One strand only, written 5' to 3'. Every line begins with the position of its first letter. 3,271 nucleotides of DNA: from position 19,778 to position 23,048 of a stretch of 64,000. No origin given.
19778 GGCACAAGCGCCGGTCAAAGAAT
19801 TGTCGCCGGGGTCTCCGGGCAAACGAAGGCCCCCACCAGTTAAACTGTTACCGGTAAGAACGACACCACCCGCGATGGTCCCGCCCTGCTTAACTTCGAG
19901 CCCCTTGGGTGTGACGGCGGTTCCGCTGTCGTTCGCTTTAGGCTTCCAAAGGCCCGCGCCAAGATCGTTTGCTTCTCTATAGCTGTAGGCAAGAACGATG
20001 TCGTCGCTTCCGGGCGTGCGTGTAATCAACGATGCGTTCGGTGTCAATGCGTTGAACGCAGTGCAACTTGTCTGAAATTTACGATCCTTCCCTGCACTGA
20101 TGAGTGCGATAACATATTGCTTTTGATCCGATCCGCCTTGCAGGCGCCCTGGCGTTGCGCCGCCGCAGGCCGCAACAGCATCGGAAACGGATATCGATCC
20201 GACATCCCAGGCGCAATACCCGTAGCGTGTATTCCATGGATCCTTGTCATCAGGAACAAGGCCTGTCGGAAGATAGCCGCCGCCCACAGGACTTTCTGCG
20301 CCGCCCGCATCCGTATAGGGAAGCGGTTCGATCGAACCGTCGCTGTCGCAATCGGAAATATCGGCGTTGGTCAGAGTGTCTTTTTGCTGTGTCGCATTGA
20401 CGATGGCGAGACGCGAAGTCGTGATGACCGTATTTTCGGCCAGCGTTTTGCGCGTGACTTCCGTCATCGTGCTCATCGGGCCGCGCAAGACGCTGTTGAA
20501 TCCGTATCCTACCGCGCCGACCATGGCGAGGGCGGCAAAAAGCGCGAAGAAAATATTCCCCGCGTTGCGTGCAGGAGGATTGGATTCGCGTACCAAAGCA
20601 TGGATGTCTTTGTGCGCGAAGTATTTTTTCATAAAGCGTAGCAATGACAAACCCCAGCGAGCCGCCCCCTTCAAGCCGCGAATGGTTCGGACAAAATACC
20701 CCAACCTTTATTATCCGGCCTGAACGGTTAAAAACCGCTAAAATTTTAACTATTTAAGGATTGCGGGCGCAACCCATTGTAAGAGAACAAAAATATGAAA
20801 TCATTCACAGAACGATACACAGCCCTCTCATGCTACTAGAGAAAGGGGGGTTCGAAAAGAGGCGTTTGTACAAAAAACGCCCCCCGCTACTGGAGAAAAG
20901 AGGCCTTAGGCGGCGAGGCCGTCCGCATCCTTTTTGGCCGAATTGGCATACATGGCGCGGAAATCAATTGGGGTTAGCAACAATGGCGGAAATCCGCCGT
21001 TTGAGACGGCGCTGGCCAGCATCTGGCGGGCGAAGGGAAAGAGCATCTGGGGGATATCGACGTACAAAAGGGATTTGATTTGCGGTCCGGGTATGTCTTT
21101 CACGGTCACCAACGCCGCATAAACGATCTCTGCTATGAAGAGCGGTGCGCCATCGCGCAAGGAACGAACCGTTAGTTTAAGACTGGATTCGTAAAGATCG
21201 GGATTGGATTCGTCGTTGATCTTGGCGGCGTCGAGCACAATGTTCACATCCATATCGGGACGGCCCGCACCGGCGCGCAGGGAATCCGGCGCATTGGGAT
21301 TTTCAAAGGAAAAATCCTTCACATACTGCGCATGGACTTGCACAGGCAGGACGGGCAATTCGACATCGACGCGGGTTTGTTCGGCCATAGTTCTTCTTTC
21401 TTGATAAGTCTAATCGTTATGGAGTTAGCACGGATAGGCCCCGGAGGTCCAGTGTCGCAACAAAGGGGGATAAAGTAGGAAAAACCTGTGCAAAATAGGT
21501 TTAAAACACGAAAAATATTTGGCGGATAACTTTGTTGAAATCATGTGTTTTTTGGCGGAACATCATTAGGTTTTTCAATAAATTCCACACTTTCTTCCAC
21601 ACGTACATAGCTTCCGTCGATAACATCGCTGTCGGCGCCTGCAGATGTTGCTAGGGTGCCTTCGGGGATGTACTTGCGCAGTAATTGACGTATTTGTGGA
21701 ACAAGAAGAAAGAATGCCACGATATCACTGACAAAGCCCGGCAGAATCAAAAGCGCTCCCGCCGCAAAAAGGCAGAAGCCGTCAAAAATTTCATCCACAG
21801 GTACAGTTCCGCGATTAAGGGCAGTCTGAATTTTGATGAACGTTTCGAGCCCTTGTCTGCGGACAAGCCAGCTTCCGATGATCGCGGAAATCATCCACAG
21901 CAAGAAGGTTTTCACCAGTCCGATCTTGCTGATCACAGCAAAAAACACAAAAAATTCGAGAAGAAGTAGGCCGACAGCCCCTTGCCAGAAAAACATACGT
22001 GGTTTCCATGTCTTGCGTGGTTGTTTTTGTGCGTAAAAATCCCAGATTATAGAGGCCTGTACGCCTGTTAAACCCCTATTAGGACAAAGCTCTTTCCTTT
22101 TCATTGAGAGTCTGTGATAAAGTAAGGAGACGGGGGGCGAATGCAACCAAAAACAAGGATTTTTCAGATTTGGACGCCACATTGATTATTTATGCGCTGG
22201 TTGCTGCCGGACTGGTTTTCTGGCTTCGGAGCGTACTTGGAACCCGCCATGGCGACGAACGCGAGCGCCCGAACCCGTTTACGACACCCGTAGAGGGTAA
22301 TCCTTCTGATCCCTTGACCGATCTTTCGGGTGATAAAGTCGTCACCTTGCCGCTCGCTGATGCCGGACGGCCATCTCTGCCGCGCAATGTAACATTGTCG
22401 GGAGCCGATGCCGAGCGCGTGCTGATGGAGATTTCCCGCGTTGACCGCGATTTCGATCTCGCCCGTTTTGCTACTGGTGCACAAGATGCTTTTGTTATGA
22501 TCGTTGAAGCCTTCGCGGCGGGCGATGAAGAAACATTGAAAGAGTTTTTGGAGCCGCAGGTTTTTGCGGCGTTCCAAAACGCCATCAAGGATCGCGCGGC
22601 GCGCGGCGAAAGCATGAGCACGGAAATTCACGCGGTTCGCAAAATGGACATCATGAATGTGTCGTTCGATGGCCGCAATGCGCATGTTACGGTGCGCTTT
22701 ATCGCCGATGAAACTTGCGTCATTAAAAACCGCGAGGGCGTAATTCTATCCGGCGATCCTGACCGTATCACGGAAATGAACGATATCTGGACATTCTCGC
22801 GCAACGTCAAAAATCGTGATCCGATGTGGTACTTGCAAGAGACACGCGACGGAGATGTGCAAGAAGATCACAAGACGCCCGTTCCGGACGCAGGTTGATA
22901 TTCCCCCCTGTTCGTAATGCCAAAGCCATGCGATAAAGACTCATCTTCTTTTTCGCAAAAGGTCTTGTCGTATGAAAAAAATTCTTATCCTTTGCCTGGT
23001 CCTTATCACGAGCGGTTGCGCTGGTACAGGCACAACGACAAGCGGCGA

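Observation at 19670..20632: Heads of the giant proteins look like GspG-type (pseudo)pilin domains with a non-canonical leader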

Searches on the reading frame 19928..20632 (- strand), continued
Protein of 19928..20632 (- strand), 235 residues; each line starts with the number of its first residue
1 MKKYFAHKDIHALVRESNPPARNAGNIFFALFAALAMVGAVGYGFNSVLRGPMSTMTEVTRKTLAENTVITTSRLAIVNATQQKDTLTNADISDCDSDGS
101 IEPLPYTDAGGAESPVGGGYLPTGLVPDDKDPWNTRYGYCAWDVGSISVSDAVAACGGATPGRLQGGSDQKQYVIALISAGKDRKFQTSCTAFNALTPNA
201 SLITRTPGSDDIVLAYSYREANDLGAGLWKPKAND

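Call 64: fold_search(model_id=the predicted structure, library=viral)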
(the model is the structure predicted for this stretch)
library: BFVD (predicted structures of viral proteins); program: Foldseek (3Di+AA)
matches with E <= 10: 48; with E <= 0.001: 0
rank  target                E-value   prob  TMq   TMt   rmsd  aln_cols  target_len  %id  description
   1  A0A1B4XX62            1.3e+00  0.01  0.10  0.13  11.8        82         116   13  Uncharacterized protein [Tenacibaculum phage pT24]
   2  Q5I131                1.8e+00  0.03  0.12  0.20   9.5        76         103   12  Uncharacterized protein M5 [Microplitis demolitor bracovirus (isolate Webb)]
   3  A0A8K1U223            2.6e+00  0.02  0.13  0.05  11.0        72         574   12  Serine protease [Riboviria sp.]
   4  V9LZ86                2.6e+00  0.01  0.18  0.15  17.8       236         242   10  Uncharacterized protein [Vibrio phage VP4B]
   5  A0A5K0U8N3            2.6e+00  0.01  0.09  0.08  12.5        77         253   10  Uncharacterized protein [Yasminevirus sp. GU-2018]
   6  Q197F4                2.8e+00  0.01  0.12  0.06  25.2        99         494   17  Putative myristoylated protein 006R [Invertebrate iridescent virus 3]
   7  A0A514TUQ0            3.0e+00  0.01  0.09  0.06  10.6        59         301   20  Uncharacterized protein [Aeromonas phage PS1]
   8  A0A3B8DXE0            3.2e+00  0.01  0.08  0.19  12.8        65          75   11  Uncharacterized protein [Cronobacter phage CS01]
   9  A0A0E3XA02            3.6e+00  0.03  0.14  0.28  11.1        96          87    7  Uncharacterized protein [Gordonia phage Gsput1]
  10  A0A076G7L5            3.9e+00  0.01  0.10  0.12   9.8        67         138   21  Uncharacterized protein [Bacillus phage Bobb]
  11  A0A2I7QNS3            4.4e+00  0.01  0.10  0.16  10.0        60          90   12  (no name in the UniProt tables at hand)
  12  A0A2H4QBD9            4.7e+00  0.02  0.12  0.05   9.6        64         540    9  Capsid protein [Torque teno didelphis albiventris virus]
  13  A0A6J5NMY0            4.7e+00  0.01  0.08  0.15   9.6        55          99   14  Uncharacterized protein [uncultured Caudovirales phage]
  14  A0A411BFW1            4.7e+00  0.01  0.09  0.08   8.9        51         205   20  (no name in the UniProt tables at hand)
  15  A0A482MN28            4.7e+00  0.01  0.15  0.05  13.4       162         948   10  (no name in the UniProt tables at hand)
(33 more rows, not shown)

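Call 83: search_protein_families(library=phrogs, proteins=[window:19928-20632:-, P0016, P0020], max_evalue=0.01)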
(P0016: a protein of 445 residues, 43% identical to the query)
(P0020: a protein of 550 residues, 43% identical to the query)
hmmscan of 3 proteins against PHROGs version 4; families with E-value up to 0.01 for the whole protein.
window:19928-20632:- (235 aa): 0 families

P0016 (445 aa): 8 families
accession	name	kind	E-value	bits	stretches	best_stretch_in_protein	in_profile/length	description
phrog_2710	-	tail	4.3e-06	26.4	1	317-349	128-160/781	tail fiber protein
phrog_1640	-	tail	1.1e-05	25.7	1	319-352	133-163/765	tail protein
phrog_11338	-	tail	1.5e-05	25.1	1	194-350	234-372/380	tail fiber protein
phrog_2647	-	head and packaging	7.5e-05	23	1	321-351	79-109/336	head decoration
phrog_6518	-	tail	0.00015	21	1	319-349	127-157/793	tail fiber protein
phrog_26630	-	tail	0.0018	18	1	317-356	119-158/506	tail fiber protein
phrog_30390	-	unknown function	0.0021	17.5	1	269-361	342-437/766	-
phrog_30017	-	unknown function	0.0088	14.9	0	319-362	131-174/1025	-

P0020 (550 aa): 3 families
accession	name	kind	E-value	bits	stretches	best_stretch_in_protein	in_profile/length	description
phrog_9942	-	tail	1.4e-07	31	2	308-365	615-678/1178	tail fiber protein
phrog_18345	-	tail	2.8e-07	30.2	1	305-366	396-463/956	tail fiber protein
phrog_28668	-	unknown function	0.0011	19.9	0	261-284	29-52/153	-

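Call 85: search_protein_families(library=pfam, alignment_id=A6, max_evalue=0.0001)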
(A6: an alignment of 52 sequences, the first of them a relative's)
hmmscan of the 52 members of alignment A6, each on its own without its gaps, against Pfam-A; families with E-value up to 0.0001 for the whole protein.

A. member 1, P0026 (1141 aa): 3 families
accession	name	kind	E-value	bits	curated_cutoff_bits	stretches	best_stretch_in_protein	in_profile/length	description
PF25390.1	WD40_RLD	-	7.1e-49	167.5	150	2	945-1138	92-292/363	RCC1-like domain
PF00415.24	RCC1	-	2e-35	121.5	21.7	4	860-904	2-48/50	Regulator of chromosome condensation (RCC1) repeat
PF13540.12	RCC1_2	-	8.2e-25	86.4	22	1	844-872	2-30/30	Regulator of chromosome condensation (RCC1) repeat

B. families by the number of members that match (of 52 scanned): 18 families
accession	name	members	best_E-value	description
PF13884.11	Peptidase_S74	16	1.3e-20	Chaperone of endosialidase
PF07603.17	Lcl_C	6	5.1e-09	Lcl C-terminal domain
PF04917.17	Shufflon_N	5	5.7e-18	Bacterial shufflon protein, N-terminal constant region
PF25390.1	WD40_RLD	3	3.7e-106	RCC1-like domain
PF00415.24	RCC1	3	1.9e-78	Regulator of chromosome condensation (RCC1) repeat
PF13540.12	RCC1_2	3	8.8e-60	Regulator of chromosome condensation (RCC1) repeat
PF21722.4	Gly_rich_2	3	4.9e-13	Glycine-rich domain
PF13385.13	Laminin_G_3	2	1.4e-26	Concanavalin A-like lectin/glucanases superfamily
PF21446.3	Gp34_trimer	2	5.1e-24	Long-tail fiber proximal subunit, C-terminal, trimerization domain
PF18573.7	BclA_C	1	7.4e-08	BclA C-terminal domain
PF05203.21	Hom_end_hint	1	8e-08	Hom_end-associated Hint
PF07588.17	DUF1554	1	2.1e-07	Protein of unknown function (DUF1554)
PF00386.27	C1q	1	8.7e-07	C1q domain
PF21939.1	Gp10_C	1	1.3e-06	Baseplate structural protein Gp10, C-terminal domain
PF06482.17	Endostatin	1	9.5e-06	Collagenase NC10 and Endostatin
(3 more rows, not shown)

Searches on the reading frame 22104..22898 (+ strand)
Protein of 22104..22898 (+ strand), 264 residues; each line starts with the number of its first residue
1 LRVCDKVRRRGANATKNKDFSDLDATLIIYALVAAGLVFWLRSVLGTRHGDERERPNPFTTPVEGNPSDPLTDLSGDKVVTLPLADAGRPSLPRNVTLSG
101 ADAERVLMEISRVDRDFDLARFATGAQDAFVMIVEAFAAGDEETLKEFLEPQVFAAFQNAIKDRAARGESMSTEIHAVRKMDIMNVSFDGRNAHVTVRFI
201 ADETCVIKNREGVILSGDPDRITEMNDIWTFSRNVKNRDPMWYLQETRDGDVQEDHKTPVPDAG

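Call 10: search_protein_families(library=pfam, proteins=[window:22104-22898:+], max_evalue=0.01)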
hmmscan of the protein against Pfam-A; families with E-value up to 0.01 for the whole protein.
window:22104-22898:+ (264 aa): 1 family
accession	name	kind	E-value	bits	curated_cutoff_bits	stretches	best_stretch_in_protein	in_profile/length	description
PF04280.21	Tim44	-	3.4e-43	147.7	29.6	1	104-247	2-145/147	Tim44-like domain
